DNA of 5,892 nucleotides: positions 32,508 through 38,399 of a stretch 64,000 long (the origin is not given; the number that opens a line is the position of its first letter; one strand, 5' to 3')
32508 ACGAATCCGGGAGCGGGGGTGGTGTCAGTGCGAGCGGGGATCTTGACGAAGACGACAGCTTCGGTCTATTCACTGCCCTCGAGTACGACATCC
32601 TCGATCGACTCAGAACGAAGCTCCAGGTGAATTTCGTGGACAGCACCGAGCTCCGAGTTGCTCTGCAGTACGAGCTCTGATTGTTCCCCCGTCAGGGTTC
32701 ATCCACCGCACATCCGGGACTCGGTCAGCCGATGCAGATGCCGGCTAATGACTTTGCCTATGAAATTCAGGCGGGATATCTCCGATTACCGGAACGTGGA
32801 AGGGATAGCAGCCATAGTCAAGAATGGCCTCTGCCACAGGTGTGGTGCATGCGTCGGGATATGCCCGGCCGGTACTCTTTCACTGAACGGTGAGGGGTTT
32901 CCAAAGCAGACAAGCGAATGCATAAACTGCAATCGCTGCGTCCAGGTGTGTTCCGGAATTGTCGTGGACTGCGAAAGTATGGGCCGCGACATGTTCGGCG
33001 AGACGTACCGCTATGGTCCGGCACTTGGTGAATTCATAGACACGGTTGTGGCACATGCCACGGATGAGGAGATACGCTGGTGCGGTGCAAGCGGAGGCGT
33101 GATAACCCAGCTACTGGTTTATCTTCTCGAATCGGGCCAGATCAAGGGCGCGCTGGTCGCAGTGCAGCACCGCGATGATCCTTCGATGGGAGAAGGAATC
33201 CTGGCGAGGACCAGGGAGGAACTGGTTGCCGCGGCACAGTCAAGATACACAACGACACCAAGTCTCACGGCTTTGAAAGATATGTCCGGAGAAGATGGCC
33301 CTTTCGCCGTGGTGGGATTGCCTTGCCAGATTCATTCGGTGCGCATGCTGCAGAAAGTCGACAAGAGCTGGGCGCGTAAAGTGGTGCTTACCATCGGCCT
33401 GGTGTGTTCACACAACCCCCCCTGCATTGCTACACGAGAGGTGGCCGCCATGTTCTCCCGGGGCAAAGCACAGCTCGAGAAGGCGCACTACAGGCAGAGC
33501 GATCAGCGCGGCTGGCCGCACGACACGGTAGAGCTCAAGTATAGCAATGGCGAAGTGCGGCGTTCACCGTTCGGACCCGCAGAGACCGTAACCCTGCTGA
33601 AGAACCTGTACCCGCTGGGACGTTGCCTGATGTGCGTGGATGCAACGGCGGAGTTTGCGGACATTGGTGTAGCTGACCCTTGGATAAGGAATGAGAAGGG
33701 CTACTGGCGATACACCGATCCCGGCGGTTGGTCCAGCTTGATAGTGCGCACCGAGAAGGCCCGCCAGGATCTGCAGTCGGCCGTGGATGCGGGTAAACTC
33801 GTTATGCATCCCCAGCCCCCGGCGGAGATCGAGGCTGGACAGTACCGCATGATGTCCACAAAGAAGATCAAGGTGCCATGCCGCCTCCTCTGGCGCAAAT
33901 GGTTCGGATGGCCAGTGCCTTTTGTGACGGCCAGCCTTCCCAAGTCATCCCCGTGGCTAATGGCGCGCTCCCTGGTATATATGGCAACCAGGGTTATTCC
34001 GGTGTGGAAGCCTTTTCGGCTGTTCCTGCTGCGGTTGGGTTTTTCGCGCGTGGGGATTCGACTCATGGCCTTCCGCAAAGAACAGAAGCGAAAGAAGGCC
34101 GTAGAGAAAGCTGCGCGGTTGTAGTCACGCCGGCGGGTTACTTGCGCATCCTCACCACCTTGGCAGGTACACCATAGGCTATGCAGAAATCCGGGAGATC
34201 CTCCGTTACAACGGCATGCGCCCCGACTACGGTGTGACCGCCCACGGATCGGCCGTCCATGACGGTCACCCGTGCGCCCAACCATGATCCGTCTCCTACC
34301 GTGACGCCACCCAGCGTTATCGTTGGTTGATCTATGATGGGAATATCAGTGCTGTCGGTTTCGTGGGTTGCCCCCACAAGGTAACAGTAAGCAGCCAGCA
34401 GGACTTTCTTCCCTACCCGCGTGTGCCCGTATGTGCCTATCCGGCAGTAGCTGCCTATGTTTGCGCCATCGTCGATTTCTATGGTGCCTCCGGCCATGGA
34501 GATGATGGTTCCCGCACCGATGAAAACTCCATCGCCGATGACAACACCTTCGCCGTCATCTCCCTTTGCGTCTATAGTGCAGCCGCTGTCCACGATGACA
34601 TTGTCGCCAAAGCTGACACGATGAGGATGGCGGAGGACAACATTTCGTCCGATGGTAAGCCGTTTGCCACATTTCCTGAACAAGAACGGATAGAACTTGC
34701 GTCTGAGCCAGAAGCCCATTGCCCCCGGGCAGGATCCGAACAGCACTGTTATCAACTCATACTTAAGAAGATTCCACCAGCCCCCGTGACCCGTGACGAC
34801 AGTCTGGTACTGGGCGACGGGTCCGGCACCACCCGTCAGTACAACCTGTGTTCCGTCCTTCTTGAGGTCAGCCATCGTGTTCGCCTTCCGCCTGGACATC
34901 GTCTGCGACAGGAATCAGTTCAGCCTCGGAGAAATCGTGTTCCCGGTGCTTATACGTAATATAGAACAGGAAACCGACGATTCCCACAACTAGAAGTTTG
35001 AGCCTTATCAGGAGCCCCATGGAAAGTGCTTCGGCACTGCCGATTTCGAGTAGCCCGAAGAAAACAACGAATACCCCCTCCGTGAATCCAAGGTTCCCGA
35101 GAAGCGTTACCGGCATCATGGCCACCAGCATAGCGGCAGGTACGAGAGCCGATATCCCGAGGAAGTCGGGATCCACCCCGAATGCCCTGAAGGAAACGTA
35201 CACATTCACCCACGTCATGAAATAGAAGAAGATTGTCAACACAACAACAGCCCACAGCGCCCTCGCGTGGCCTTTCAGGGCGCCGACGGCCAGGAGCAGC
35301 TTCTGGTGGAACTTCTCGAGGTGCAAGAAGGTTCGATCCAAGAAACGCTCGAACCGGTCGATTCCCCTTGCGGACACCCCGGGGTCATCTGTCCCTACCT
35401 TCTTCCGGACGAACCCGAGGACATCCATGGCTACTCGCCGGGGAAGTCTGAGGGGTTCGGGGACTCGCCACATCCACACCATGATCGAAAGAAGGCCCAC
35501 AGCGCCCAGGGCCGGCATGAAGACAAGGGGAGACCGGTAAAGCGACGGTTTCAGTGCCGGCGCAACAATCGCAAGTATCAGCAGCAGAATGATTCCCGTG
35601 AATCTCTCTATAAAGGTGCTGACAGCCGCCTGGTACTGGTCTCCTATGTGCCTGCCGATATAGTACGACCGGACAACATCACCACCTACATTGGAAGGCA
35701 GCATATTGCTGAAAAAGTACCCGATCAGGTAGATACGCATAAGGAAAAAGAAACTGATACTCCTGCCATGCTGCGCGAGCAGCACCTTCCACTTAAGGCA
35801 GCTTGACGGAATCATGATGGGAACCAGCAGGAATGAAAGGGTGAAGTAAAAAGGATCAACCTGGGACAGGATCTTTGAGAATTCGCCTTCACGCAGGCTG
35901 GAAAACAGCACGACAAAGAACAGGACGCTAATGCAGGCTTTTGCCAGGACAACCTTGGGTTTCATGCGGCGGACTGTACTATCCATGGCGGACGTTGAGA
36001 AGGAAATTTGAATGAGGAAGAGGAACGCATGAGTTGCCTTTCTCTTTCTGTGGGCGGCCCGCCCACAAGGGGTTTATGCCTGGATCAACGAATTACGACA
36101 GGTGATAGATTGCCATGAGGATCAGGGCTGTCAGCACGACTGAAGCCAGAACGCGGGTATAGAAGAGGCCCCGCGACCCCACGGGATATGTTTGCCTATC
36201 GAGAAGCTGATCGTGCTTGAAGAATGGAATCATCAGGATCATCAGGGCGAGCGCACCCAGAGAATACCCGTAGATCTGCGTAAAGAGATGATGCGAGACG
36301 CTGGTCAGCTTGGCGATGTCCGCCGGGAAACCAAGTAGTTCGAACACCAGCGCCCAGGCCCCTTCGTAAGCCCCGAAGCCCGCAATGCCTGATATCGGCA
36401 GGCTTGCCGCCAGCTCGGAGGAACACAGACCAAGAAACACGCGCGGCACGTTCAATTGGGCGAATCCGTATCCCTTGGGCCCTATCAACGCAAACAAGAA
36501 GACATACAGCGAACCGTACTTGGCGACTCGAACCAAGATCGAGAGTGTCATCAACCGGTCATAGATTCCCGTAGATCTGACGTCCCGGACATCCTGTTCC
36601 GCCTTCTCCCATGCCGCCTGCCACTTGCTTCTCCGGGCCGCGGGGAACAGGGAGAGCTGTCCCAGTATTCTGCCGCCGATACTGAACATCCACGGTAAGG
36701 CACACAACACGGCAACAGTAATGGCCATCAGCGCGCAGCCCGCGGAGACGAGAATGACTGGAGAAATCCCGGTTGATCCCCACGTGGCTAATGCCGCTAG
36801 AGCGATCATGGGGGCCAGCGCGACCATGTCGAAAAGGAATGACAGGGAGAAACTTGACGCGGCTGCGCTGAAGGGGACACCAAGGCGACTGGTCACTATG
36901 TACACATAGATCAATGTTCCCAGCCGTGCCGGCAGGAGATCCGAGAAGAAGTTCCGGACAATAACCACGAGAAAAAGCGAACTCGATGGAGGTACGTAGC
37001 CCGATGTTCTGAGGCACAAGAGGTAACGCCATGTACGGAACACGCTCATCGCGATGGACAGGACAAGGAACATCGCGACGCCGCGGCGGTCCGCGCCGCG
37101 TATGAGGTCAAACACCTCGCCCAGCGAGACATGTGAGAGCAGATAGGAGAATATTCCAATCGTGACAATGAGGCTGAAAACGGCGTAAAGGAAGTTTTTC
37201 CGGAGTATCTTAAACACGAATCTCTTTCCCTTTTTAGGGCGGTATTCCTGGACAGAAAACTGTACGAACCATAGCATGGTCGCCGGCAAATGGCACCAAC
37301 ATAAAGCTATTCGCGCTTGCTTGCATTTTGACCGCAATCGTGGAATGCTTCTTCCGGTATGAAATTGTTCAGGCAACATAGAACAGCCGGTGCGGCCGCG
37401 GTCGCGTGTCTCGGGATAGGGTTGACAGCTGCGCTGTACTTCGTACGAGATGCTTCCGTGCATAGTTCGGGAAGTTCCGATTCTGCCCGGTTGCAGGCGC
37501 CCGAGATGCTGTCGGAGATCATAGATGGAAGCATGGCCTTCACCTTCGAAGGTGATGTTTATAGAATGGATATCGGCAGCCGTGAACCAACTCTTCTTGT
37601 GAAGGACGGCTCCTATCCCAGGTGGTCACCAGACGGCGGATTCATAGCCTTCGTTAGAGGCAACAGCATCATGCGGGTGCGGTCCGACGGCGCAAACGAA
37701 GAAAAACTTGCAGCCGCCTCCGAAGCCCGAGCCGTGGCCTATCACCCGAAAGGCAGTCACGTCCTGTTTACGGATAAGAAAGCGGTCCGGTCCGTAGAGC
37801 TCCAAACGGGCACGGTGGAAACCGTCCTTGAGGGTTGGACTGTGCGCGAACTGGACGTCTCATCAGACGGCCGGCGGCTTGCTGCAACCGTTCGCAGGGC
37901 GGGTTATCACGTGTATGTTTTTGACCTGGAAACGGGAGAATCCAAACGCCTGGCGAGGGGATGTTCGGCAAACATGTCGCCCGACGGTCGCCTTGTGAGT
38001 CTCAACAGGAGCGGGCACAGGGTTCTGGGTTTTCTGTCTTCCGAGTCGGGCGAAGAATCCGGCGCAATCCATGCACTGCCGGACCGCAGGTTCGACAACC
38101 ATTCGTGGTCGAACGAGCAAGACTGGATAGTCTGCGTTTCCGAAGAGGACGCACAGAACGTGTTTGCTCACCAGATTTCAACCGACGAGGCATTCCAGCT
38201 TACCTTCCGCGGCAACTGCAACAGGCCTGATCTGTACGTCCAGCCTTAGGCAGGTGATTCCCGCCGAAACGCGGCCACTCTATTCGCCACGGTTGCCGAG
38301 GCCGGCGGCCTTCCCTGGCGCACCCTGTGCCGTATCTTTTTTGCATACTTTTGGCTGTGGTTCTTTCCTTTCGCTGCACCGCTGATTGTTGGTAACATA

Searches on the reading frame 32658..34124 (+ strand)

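Call 38: search_protein_families(library=pfam, proteins=[window:32658-34124:+], max_evalue=0.001)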
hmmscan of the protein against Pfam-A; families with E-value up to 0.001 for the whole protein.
window:32658-34124:+ (488 aa): 6 families
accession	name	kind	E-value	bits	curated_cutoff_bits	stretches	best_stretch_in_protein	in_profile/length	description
PF04432.18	FrhB_FdhB_C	-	5.2e-26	91.8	23.3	1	216-385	4-146/150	Coenzyme F420 hydrogenase/dehydrogenase, beta subunit C terminus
PF04422.18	FrhB_FdhB_N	-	2.3e-21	76.1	22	1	130-207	2-78/78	Coenzyme F420 hydrogenase/dehydrogenase, beta subunit N-term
PF13237.11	Fer4_10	-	3.4e-06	27.3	25.5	1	55-98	5-52/53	4Fe-4S dicluster domain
PF00037.32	Fer4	-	1e-05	25.6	21.1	1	55-74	4-23/24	4Fe-4S binding domain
PF12838.12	Fer4_7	-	6.8e-05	23.7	27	1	59-98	2-48/52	4Fe-4S dicluster domain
PF13187.11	Fer4_9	-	0.00015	22.2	27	1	59-99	2-48/52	4Fe-4S dicluster domain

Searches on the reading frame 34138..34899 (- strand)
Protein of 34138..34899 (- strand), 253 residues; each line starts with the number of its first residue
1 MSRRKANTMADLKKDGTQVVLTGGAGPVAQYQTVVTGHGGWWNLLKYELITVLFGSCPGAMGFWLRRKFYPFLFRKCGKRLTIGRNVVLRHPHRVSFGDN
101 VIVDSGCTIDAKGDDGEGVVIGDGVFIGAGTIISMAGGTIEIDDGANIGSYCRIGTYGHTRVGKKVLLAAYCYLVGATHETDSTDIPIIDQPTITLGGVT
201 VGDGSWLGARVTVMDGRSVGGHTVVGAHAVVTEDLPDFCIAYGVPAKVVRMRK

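Call 38: search_protein_families(library=pfam, proteins=[window:34138-34899:-], max_evalue=0.001)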
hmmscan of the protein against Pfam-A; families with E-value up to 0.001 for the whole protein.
window:34138-34899:- (253 aa): 2 families
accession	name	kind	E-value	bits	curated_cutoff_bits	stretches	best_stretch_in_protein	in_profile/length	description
PF00132.30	Hexapep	-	1.2e-12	47.3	27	1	198-232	1-35/36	Bacterial transferase hexapeptide (six repeats)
PF14602.12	Hexapep_2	-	8.7e-05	22.6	27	0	199-232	2-33/34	Hexapeptide repeat of succinyl-transferase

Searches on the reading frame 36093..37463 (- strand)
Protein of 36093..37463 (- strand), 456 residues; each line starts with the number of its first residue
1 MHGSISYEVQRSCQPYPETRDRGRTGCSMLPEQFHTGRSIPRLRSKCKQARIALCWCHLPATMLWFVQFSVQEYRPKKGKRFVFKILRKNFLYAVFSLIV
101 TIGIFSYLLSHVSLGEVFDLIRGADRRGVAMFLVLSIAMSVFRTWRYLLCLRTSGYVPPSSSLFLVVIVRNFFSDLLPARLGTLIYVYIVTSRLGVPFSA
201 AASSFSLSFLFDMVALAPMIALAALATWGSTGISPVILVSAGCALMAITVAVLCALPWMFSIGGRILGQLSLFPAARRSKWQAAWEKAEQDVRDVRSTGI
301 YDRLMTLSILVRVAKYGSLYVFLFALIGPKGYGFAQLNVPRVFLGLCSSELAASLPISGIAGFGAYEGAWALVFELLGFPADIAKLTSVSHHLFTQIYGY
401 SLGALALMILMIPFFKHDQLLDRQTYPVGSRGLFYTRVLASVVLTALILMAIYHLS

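Call 37: search_protein_families(library=pfam, proteins=[window:36093-37463:-], max_evalue=0.001)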
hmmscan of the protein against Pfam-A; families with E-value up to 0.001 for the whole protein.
window:36093-37463:- (456 aa): 1 family
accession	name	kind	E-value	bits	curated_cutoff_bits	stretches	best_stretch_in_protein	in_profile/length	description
PF03706.18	LPG_synthase_TM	-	4.6e-22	79.3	33.4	1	95-397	2-296/302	Lysylphosphatidylglycerol synthase TM region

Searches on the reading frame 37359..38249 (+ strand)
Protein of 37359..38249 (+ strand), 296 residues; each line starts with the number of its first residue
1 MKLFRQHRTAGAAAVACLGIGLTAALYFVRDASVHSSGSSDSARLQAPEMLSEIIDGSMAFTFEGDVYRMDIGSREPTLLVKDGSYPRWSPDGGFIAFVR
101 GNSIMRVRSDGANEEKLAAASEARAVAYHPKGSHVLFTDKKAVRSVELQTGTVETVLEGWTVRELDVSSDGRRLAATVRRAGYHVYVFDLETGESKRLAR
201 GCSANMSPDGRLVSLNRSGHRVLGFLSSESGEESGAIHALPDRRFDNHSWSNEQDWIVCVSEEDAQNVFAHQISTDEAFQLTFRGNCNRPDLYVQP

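Call 38: search_protein_families(library=pfam, proteins=[window:37359-38249:+], max_evalue=0.001)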
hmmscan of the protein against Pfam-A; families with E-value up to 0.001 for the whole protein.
window:37359-38249:+ (296 aa): 3 families
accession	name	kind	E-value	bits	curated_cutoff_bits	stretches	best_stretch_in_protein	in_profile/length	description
PF00930.27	DPPIV_N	-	7.3e-06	25.4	22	0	63-104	21-65/354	Dipeptidyl peptidase IV (DPP IV) N-terminal region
PF07676.18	PD40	-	6.8e-05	23.2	20.9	0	86-100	13-27/38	WD40-like Beta Propeller Repeat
PF25174.1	Beta-prop_THOC3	-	0.00048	19.7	305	0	89-193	96-245/272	THOC3 beta-propeller domain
